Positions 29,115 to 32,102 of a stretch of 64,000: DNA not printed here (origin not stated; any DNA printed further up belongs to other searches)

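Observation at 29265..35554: Complete putative lysine-acetylation switch for acetyl-CoA synthetase encoded as one co-directional cluster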

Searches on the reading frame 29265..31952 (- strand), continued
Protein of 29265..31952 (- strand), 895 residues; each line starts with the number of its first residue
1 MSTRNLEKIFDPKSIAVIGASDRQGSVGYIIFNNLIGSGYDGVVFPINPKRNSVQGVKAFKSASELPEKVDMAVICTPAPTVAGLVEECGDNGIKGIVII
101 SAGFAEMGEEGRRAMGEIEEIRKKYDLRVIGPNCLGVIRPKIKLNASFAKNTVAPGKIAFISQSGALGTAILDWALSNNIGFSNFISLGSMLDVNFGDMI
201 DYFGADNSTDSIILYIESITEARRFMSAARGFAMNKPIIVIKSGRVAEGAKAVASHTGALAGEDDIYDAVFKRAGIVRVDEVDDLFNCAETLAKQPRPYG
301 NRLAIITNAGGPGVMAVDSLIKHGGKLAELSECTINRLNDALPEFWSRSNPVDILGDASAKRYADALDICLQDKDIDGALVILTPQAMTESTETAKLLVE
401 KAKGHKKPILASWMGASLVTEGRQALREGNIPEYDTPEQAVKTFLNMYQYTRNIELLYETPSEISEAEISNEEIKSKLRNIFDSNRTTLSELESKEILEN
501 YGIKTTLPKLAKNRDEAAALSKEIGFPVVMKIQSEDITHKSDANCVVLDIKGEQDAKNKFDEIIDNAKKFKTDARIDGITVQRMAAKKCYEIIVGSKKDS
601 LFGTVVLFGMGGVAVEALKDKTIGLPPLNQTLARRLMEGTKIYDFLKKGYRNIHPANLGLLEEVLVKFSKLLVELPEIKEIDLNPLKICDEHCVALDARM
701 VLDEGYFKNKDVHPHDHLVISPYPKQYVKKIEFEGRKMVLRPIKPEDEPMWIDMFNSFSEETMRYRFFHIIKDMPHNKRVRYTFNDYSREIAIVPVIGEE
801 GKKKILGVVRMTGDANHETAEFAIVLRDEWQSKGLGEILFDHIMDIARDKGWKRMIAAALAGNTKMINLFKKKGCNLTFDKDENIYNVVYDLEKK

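Call 11: search_solved_structures(query=window:29265-31952:-, max_evalue=0.00001, show_alignments=2)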
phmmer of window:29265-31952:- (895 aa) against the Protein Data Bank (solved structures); distinct sequences matched with E-value up to 0.00001: 36.
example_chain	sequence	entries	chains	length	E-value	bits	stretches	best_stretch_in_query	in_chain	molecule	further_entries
9it0_A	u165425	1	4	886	1.4e-175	588.9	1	1-892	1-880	Protein acetyltransferase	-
9isq_A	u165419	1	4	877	1.7e-174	585.3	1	6-890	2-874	Protein acetyltransferase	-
8wzu_A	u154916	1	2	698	4.3e-149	501.2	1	9-700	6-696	4-hydroxybutyrate--CoA ligase [ADP-forming]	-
2csu_A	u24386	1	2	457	1e-109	370.9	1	6-457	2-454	457aa long hypothetical protein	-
9y43_A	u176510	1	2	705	4e-107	362.4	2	4-436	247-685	3-hydroxypropionate--CoA ligase [ADP-forming]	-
4xyl_A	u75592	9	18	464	2.2e-96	326.8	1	5-453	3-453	alpha subunit of Acyl-CoA synthetase (NDP forming) | Acyl-CoA synthetase (NDP forming) | alpha subunit of acetyl-CoA synthetase (NDP forming)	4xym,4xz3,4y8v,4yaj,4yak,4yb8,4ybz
7cm9_A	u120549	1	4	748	5e-58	200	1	12-701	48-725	DMSP lyase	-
1wr2_A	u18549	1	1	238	4.4e-48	167.1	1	473-702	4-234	hypothetical protein PH1789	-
4xyl_B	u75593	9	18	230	2.6e-41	144.7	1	482-702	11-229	beta subunit of Acyl-CoA synthetase (NDP forming) | Uncharacterized protein | beta subunit of acetyl-CoA synthetase (NDP forming)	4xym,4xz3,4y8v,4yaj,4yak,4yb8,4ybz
9isb_A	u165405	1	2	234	3.2e-29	104.7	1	483-700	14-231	Protein acetyltransferase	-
4nxy_A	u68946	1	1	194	7.9e-13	50.4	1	734-891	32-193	Acyl-CoA synthetase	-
4u5y_A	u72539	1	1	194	1.5e-12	49.6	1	734-891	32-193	Acyl-CoA synthetase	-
3ufx_A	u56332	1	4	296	2.2e-12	48.9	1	44-289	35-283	succinyl-CoA synthetase alpha subunit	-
2yv2_A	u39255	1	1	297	4.2e-12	48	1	44-272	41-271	Succinyl-CoA synthetase alpha chain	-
1oi7_A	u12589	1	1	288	4.9e-12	47.8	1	53-287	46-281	SUCCINYL-COA SYNTHETASE ALPHA CHAIN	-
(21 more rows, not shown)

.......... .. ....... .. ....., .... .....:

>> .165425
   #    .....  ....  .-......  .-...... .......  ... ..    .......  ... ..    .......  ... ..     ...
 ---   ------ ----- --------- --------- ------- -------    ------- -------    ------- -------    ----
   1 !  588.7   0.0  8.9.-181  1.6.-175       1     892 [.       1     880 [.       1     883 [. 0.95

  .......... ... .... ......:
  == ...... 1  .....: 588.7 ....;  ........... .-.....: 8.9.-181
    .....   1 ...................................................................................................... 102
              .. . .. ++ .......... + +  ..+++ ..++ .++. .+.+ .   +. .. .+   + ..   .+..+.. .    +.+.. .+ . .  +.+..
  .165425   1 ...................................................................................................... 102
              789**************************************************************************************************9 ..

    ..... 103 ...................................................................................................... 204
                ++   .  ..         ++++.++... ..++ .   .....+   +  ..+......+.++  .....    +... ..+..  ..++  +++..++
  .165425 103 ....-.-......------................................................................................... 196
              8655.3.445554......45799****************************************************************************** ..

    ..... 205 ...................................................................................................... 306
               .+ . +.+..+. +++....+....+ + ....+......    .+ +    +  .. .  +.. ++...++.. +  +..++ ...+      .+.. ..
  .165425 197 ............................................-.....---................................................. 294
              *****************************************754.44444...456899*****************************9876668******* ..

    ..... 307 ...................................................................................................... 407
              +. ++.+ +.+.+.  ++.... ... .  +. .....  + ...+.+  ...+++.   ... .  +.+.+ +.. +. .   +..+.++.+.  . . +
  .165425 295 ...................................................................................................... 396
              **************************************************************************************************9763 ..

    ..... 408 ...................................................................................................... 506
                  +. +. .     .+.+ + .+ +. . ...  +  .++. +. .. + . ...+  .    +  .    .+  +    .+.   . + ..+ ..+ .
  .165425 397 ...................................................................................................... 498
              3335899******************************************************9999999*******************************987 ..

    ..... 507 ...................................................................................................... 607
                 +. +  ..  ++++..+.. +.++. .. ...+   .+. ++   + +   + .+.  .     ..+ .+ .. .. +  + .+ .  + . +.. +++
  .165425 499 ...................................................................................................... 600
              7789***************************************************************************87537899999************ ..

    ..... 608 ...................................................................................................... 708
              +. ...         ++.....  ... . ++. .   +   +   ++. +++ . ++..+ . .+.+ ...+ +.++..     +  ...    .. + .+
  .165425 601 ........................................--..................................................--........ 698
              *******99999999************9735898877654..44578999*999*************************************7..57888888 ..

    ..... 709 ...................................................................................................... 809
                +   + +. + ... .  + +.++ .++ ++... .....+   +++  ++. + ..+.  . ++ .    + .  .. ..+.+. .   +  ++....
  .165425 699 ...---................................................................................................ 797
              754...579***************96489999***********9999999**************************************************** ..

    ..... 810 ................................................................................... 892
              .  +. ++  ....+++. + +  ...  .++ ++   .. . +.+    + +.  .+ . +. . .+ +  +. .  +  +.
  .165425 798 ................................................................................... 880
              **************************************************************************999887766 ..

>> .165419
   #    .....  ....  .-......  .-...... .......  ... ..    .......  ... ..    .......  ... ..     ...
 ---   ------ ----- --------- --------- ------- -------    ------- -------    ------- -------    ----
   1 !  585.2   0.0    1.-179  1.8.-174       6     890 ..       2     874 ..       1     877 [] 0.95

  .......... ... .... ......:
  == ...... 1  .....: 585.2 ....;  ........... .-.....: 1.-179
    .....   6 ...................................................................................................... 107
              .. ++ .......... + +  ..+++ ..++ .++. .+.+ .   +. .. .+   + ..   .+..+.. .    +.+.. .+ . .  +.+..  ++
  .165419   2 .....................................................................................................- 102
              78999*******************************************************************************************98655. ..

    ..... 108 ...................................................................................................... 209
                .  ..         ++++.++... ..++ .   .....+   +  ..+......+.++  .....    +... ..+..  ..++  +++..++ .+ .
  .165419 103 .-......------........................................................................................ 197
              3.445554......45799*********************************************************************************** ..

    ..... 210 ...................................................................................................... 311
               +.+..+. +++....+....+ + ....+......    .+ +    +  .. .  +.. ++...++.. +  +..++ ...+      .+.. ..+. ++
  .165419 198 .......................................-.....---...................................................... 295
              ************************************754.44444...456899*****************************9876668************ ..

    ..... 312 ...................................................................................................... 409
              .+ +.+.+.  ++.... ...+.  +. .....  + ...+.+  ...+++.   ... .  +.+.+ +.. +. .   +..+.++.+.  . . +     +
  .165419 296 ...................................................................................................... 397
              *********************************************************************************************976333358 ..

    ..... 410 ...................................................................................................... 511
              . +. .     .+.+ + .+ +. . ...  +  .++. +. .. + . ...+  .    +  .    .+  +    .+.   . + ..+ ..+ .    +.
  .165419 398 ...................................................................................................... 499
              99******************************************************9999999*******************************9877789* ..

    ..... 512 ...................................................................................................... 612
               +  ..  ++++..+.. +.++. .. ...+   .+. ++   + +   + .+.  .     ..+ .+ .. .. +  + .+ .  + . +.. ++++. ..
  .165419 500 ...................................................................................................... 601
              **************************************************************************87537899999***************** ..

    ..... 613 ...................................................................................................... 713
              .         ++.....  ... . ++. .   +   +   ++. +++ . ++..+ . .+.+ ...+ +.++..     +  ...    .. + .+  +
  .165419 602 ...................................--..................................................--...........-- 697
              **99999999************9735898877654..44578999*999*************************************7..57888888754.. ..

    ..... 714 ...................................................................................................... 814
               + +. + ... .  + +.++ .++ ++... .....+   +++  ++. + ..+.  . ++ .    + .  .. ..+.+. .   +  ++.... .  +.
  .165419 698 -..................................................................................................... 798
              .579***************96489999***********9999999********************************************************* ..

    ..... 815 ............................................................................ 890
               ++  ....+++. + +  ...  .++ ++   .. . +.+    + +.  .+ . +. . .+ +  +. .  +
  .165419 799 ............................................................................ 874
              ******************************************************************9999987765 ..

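Call 14: find_related_loci(query=window:29265-31952:-, collection=genome_contigs, flank=10000)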
Query window:29265-31952:- (895 aa) in genome_contigs; peptide patterns used: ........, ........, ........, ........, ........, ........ (x = any residue, [..] = any of these).
169 stretches matched a pattern; 117 encode a relative of the query (tblastn E <= 1e-3); the best 80 are kept; 80 distinct loci.
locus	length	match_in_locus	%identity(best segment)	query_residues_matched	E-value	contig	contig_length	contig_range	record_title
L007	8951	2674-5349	72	1-893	0e+0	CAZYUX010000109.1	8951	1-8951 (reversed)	MAG TPA_asm: uncultured Puniceicoccaceae bacterium isolate binchicken_co17_224 genome assembly, contig: NODE_16020_lengt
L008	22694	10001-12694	60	2-894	0e+0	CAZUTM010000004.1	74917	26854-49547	MAG TPA_asm: uncultured archaeon isolate SRP278314_co2_361 genome assembly, contig: NODE_582_length_74917_cov_5.925209,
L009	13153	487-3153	59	1-889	0e+0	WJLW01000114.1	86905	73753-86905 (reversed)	MAG: Chitinivibrionales bacterium isolate Bin_355 k141_3947059, whole genome shotgun sequence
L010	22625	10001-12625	52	1-874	0e+0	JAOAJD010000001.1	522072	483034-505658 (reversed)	MAG: Candidatus Iainarchaeum archaeon isolate SKW153 NODE_1_length_522072_cov_13.571285, whole genome shotgun sequence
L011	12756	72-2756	48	1-893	0e+0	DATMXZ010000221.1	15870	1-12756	MAG TPA_asm: Ignavibacteria bacterium isolate SMAG_U13133 k141_33735, whole genome shotgun sequence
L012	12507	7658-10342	47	1-893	0e+0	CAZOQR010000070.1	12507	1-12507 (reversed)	MAG TPA_asm: uncultured Ignavibacteriaceae bacterium isolate SRP216815_co1_297 genome assembly, contig: NODE_6540_length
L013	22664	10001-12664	45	1-892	0e+0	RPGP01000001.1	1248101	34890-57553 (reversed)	MAG: Desulfobacteraceae bacterium Eth-SRB1 Scaffold22_pilon, whole genome shotgun sequence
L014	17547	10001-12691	44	1-894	0e+0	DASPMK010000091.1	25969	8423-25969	MAG TPA_asm: Azospirillaceae bacterium isolate SMAG_U12090 k141_4386, whole genome shotgun sequence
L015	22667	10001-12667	43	1-893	0e+0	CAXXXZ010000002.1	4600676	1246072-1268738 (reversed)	MAG: Desulfobacterales bacterium isolate 1cb28d9f-b7ae-4855-b640-1d7976c098a6 genome assembly, contig: contig_2, whole g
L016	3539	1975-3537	72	1-520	0e+0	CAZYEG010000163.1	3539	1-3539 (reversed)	MAG TPA_asm: uncultured Methanosarcinales archaeon isolate SRP077602_co7_45 genome assembly, contig: NODE_96016_length_3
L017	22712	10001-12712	43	1-895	0e+0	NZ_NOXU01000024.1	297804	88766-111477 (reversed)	Niveispirillum lacus strain 1-14 scaffold10, whole genome shotgun sequence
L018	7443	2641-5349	43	1-894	0e+0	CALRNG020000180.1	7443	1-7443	MAG: Rhizobium sp. Q54 isolate JJ-LA1A6-383-5-m1-bin305 genome assembly, contig: JJ-LA1A6-383-C986, whole genome shotgun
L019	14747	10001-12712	43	1-895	0e+0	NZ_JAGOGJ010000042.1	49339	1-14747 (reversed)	MAG: Niveispirillum sp. isolate Gw_Bodden_bin_248 Gw_Bodden_781_length_49339_cov_5.876595, whole genome shotgun sequence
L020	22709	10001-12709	43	1-894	0e+0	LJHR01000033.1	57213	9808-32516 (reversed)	Alpha proteobacterium AAP38 AAP38_Contigs_33, whole genome shotgun sequence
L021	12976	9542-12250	43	1-894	0e+0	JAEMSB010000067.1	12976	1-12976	MAG: Niveispirillum sp. isolate SupBloom_Metag_059 Bloom_2_NODE_2382_length_12976_cov_5.794753, whole genome shotgun seq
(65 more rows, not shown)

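Call 41: find_encoding_contigs(protein=P0016, flank=8000, max_places=1)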
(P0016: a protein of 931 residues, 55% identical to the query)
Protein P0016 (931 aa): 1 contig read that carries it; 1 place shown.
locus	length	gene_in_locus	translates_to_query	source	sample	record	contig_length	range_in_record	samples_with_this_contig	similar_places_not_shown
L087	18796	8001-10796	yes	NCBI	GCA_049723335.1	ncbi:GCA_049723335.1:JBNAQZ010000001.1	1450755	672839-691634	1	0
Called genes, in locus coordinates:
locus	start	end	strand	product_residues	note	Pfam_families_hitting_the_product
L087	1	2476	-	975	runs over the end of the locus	PF00133:tRNA-synt_1, PF09334:tRNA-synt_1g, PF13603:tRNA-synt_1_2, PF01406:tRNA-synt_1e (weak), PF09334:tRNA-synt_1g (weak), PF08264:Anticodon_1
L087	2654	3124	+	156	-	PF01035:DNA_binding_1 (faint)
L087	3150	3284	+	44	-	-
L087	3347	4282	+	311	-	PF00890:FAD_binding_2 (faint), PF01134:GIDA (faint), PF01266:DAO (faint), PF01946:Thi4 (weak), PF07992:Pyr_redox_2, PF12831:FAD_oxidored (weak), PF13738:Pyr_redox_3, PF00070:Pyr_redox, +1 more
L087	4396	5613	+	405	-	PF13237:Fer4_10, PF14697:Fer4_21 (weak), PF02662:FlpD, PF13187:Fer4_9, PF14697:Fer4_21, PF12838:Fer4_7, PF00037:Fer4, PF02662:FlpD, +10 more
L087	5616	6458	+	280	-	PF10418:DHODB_Fe-S_bind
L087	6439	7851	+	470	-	PF14691:Fer4_20, PF01262:AlaDh_PNT_C (faint), PF07992:Pyr_redox_2, PF13241:NAD_binding_7 (faint), PF00070:Pyr_redox (faint), PF01266:DAO (weak), PF03807:F420_oxidored (faint), PF13450:NAD_binding_8 (weak), +2 more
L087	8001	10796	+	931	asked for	PF02629:CoA_binding, PF13380:CoA_binding_2, PF13607:Succ_CoA_lig, PF19045:Ligase_CoA_2, PF13549:ATP-grasp_5, PF00583:Acetyltransf_1, PF13302:Acetyltransf_3, PF13508:Acetyltransf_7 (weak)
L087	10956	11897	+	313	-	PF01058:Oxidored_q6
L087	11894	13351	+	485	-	PF27537:HoxH, PF00374:NiFeSe_Hases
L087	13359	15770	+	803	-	PF00890:FAD_binding_2 (weak), PF01266:DAO (weak), PF07992:Pyr_redox_2 (weak), PF12831:FAD_oxidored, PF13450:NAD_binding_8 (weak), PF13187:Fer4_9 (weak), PF14697:Fer4_21, PF02662:FlpD, +8 more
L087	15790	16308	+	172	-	PF13187:Fer4_9, PF13183:Fer4_8, PF13237:Fer4_10 (faint), PF12838:Fer4_7 (weak), PF13534:Fer4_17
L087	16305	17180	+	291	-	PF02754:CCG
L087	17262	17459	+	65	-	-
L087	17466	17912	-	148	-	-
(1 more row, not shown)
